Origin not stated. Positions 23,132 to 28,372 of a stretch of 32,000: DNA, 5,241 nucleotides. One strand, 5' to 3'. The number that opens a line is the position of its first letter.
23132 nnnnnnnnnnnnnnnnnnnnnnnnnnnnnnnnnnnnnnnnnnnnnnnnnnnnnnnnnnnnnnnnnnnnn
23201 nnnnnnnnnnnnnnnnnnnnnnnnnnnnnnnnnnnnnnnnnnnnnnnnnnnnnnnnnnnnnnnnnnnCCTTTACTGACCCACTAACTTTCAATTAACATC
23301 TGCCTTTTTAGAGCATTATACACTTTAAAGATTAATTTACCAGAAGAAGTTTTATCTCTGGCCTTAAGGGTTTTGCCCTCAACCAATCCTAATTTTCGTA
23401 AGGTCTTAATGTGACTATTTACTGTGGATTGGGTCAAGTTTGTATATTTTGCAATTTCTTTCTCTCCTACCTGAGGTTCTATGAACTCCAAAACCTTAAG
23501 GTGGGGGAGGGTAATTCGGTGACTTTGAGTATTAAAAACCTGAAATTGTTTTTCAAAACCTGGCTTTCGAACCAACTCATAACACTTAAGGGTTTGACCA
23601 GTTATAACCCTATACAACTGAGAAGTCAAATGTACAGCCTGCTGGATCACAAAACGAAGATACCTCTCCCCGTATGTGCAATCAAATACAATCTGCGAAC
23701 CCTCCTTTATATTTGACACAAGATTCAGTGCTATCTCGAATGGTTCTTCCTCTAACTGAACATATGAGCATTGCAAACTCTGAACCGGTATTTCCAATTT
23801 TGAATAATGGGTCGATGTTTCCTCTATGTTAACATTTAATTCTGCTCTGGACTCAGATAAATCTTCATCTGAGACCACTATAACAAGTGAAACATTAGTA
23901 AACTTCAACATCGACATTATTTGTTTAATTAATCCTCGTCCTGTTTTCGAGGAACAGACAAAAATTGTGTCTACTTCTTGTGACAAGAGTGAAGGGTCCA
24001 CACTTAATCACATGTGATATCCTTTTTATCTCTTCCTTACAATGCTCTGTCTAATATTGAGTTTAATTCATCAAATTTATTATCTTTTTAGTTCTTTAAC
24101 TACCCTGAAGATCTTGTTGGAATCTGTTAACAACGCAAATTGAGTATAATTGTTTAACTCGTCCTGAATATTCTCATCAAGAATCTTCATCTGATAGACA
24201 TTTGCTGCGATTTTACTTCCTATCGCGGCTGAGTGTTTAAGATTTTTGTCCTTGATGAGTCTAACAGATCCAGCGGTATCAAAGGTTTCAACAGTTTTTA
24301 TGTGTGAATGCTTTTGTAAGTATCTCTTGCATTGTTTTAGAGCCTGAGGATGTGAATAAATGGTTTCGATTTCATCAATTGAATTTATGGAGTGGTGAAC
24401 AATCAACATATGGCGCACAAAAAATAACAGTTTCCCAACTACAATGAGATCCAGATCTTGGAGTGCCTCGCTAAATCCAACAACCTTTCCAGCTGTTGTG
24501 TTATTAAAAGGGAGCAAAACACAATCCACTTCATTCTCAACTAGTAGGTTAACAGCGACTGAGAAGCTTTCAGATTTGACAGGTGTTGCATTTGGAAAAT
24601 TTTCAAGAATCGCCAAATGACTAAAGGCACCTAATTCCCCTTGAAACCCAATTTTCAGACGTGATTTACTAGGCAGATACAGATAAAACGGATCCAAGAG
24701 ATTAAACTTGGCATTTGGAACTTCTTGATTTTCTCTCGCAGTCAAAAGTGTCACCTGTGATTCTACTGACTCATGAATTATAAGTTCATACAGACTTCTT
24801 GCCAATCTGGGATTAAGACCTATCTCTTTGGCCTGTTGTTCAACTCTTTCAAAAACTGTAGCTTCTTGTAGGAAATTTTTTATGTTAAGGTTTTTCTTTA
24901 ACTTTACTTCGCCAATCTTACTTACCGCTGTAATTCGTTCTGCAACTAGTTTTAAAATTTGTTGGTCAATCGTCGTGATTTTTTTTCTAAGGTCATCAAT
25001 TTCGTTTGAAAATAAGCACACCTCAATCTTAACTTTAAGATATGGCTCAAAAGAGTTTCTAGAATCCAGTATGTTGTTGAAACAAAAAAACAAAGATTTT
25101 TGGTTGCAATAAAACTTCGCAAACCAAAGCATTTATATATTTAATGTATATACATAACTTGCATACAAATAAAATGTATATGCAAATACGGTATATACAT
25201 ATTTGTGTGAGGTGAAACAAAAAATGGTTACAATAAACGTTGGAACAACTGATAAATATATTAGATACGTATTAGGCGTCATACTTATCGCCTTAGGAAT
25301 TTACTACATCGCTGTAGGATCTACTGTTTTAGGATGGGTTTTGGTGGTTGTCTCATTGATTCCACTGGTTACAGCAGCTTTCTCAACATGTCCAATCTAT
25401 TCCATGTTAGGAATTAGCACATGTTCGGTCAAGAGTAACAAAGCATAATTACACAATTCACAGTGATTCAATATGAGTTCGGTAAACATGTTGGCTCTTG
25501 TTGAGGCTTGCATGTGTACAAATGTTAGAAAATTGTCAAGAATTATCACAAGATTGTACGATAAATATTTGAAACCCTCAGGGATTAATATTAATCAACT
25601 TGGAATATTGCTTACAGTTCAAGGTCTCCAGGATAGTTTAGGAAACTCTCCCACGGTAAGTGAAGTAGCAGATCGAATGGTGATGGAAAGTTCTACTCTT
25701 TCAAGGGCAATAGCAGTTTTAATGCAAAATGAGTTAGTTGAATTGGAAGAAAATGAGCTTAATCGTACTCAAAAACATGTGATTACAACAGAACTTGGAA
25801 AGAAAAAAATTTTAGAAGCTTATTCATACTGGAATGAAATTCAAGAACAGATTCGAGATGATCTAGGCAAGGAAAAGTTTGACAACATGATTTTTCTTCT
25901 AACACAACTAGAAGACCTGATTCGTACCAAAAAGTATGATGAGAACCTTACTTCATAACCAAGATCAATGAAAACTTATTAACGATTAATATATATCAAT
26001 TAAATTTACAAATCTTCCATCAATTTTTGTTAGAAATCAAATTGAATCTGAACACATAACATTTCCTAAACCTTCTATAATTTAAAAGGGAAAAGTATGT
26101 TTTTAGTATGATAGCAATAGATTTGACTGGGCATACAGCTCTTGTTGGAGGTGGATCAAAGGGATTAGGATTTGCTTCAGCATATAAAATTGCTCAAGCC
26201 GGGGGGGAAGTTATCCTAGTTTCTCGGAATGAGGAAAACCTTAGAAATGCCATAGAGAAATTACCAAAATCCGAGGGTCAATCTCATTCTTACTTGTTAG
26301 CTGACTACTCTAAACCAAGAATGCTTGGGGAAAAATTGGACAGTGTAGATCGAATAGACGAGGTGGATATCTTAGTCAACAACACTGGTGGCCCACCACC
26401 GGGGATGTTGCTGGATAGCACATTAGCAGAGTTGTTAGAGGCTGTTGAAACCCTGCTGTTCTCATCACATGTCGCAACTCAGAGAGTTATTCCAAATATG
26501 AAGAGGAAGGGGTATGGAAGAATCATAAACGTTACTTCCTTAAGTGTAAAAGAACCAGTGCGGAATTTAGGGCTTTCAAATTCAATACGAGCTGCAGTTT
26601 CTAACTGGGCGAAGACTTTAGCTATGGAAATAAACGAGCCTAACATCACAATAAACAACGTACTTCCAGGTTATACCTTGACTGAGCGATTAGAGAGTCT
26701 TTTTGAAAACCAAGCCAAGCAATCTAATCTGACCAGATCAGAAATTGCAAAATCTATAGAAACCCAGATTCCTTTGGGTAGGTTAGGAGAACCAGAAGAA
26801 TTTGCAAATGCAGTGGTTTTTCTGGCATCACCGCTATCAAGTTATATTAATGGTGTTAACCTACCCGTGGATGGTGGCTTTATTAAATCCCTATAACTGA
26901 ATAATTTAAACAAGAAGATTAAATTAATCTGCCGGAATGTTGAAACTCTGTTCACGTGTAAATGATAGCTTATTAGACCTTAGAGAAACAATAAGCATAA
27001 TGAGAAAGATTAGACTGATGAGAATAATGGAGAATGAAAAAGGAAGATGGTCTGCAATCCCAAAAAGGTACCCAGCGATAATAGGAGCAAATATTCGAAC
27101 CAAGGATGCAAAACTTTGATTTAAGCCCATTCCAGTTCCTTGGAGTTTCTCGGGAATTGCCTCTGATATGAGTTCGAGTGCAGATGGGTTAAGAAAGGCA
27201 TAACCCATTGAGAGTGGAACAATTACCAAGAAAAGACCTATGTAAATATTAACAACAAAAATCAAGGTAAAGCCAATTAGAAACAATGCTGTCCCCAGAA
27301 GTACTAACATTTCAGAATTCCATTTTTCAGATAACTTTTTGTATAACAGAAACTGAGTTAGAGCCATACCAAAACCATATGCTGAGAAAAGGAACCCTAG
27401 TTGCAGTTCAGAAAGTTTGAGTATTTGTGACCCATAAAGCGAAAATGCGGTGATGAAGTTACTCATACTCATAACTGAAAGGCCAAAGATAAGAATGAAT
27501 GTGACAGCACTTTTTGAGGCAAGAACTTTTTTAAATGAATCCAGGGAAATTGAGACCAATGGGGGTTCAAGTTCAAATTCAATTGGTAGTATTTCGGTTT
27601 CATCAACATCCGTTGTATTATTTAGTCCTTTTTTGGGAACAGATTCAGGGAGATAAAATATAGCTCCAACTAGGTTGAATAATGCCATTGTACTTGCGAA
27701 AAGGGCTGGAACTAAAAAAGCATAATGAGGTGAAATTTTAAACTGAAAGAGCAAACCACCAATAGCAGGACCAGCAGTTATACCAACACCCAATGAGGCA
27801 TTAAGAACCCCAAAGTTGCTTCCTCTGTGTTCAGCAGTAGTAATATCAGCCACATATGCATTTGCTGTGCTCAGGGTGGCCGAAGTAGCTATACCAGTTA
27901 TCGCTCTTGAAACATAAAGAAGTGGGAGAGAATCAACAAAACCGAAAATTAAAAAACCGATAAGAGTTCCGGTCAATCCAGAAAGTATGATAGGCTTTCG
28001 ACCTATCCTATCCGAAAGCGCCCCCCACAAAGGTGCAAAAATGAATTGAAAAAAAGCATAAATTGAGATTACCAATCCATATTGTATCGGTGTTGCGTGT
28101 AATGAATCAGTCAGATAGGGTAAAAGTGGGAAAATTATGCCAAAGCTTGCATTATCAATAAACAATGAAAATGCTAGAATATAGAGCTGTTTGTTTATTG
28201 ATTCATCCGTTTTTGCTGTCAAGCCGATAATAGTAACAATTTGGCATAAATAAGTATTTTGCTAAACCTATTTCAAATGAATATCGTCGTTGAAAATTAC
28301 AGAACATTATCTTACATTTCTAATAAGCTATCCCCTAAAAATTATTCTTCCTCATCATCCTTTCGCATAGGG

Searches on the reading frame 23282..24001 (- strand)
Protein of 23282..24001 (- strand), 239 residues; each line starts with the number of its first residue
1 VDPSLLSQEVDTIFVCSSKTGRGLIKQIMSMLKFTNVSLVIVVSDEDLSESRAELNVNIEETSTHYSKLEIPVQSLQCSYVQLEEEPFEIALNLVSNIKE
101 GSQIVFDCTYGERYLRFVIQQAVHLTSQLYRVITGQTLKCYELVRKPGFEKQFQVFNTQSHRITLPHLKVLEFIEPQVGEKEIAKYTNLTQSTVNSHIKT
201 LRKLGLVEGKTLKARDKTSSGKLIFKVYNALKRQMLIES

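Call 13: search_protein_families(library=pfam, proteins=[window:23282-24001:-], max_evalue=0.01)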
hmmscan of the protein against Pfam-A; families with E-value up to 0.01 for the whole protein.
window:23282-24001:- (239 aa): 12 families
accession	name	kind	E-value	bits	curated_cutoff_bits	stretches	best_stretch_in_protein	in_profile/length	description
PF01022.26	HTH_5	-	7.8e-07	29.3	22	1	182-208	20-46/47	Bacterial regulatory protein, arsR family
PF09339.16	HTH_IclR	-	8.1e-05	22.8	22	1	168-208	6-49/52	IclR helix-turn-helix domain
PF12802.13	MarR_2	-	0.00011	22.7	27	1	181-208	24-51/61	MarR family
PF13412.12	HTH_24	-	0.00017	21.5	21.9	1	181-208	21-48/48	Winged helix-turn-helix DNA-binding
PF08279.18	HTH_11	-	0.00045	20.5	25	1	181-207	19-46/55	HTH domain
PF13545.12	HTH_Crp_2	-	0.00093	19.6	27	1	177-209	22-55/70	Crp-like helix-turn-helix domain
PF13463.12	HTH_27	-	0.0014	19.3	22.2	1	169-217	7-57/68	Winged helix DNA-binding domain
PF13730.12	HTH_36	-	0.0024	18.1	25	1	182-207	30-55/55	Helix-turn-helix domain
PF10007.15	DUF2250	-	0.0026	18.3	24.4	1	181-216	26-64/93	Uncharacterized protein conserved in archaea (DUF2250)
PF01047.28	MarR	-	0.0047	17.2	24.6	1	176-208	16-48/59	MarR family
PF24370.1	DUF7526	-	0.0078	16.6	27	0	12-64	33-84/88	Family of unknown function (DUF7526)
PF03444.21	HrcA_DNA-bdg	-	0.0078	16.3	21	0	178-211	24-57/79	Winged helix-turn-helix transcription repressor, HrcA DNA-binding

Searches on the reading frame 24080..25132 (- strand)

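Call 13: search_protein_families(library=pfam, proteins=[window:24080-25132:-], max_evalue=0.01)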
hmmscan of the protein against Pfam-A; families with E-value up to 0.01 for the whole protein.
window:24080-25132:- (350 aa): 2 families
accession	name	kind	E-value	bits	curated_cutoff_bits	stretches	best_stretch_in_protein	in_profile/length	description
PF00800.23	PDT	-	4.3e-46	157.4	25.2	1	161-338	1-179/181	Prephenate dehydratase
PF01817.26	CM_2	-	3.6e-18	66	27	1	48-126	1-79/80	Chorismate mutase type II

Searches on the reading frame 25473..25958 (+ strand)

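Call 13: search_protein_families(library=pfam, proteins=[window:25473-25958:+], max_evalue=0.01)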
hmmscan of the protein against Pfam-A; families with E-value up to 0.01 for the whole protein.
window:25473-25958:+ (161 aa): 5 families
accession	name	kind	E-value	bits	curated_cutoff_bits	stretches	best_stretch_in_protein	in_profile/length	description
PF12802.13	MarR_2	-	8.4e-07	29.5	27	1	36-95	1-56/61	MarR family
PF21984.2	DnaD_N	-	8.5e-06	26.3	27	1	34-99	10-75/101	DnaD N-terminal domain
PF01047.28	MarR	-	0.00011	22.5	24.6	1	59-95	17-53/59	MarR family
PF13463.12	HTH_27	-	0.00022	21.8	22.2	1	60-109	19-68/68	Winged helix DNA-binding domain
PF22381.2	Staph_reg_Sar_Rot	-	0.0084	16.6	27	0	28-90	2-59/85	Transcriptional regulator SarA/Rot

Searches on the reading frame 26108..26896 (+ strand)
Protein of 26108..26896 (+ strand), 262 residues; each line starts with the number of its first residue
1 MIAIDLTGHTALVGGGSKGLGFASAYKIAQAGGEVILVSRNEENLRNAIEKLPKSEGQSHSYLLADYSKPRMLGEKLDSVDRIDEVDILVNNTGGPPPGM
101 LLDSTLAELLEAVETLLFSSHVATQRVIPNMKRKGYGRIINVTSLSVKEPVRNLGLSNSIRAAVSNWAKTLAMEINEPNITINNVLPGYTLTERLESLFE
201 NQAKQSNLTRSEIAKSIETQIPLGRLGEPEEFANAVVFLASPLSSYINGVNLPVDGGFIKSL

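Call 13: search_protein_families(library=pfam, proteins=[window:26108-26896:+], max_evalue=0.01)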
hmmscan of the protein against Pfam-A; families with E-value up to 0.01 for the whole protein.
window:26108-26896:+ (262 aa): 2 families
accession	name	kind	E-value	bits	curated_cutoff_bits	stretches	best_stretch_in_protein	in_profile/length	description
PF13561.12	adh_short_C2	-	1.6e-41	142.9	27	1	18-258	6-235/236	Enoyl-(Acyl carrier protein) reductase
PF00106.31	adh_short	-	2.2e-34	119.1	26.6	1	10-202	2-194/195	short chain dehydrogenase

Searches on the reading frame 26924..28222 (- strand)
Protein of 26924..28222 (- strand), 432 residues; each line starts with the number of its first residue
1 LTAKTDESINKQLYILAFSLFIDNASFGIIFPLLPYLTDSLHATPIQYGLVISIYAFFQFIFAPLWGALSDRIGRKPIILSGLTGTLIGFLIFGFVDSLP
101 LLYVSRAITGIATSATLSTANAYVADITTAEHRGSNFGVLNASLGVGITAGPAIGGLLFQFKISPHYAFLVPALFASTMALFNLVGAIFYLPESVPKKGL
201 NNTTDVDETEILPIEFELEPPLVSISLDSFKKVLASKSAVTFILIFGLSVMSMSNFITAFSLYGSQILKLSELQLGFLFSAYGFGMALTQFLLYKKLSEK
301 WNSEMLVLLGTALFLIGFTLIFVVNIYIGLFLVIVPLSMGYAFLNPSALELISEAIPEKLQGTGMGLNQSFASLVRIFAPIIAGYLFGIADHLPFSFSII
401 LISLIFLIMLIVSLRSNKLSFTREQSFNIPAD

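Call 13: search_protein_families(library=pfam, proteins=[window:26924-28222:-], max_evalue=0.01)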
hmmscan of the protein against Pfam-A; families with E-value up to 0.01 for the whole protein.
window:26924-28222:- (432 aa): 6 families
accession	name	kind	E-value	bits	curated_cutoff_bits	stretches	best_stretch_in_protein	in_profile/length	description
PF07690.21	MFS_1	-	9.7e-62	209.3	33.4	2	16-221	1-203/347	Major Facilitator Superfamily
PF12832.13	MFS_1_like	-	2.7e-15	56.7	25.2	1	15-389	3-364/373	MFS_1 like family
PF00083.30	Sugar_tr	-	2.6e-13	50.1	22.3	1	44-406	44-428/452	Sugar (and other) transporter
PF01306.25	LacY_symp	-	6.9e-11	42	24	1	10-185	6-186/413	LacY proton/sugar symporter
PF13347.12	MFS_2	-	1.3e-07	31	27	1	10-159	223-377/427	MFS/sugar transport protein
PF05977.19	MFS_3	-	0.0011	17.9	27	0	37-327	36-308/524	Transmembrane secretion effector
